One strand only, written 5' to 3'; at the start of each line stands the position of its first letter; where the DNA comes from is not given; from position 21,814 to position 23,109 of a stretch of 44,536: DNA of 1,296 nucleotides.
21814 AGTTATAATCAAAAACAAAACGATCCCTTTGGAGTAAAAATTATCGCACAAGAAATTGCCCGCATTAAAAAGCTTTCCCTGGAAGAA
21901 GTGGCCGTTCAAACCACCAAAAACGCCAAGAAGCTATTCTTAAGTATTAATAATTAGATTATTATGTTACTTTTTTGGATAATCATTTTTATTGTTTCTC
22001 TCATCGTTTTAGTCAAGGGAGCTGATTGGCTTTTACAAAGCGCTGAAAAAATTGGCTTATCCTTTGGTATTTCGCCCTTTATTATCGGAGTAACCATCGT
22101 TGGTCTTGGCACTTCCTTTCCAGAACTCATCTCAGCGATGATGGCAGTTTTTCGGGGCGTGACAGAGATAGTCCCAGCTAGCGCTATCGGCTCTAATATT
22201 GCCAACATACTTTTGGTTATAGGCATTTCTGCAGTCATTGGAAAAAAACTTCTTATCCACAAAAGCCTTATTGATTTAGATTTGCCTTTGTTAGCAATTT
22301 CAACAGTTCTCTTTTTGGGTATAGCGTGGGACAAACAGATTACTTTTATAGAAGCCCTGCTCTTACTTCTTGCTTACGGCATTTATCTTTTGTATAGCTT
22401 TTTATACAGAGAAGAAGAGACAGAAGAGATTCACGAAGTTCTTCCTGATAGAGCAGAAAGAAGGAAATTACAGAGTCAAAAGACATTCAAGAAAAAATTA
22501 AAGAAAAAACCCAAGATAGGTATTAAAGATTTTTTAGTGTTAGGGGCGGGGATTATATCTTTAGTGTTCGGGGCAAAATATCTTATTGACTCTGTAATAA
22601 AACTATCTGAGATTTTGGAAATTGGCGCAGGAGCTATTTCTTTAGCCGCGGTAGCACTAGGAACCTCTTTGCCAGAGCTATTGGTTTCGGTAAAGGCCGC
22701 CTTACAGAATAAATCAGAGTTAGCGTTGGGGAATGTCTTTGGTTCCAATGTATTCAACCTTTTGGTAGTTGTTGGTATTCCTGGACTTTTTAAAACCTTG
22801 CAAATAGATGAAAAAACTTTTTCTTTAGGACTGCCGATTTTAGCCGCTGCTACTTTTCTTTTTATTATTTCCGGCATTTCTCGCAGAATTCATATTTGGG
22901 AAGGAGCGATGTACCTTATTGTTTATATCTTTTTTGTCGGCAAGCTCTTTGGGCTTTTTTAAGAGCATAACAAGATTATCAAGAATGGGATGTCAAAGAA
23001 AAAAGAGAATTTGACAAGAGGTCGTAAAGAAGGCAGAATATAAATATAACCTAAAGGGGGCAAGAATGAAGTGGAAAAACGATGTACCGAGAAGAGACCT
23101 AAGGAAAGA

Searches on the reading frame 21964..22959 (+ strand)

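Call 55: search_protein_families(library=pfam, proteins=[window:21964-22959:+], max_evalue=0.001)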
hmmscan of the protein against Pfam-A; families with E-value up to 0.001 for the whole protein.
window:21964-22959:+ (332 aa): 1 family
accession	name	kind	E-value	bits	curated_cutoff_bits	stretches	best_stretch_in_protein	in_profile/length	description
PF01699.29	Na_Ca_ex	-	1.2e-62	210.8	24.9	2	5-146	2-150/151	Sodium/calcium exchanger protein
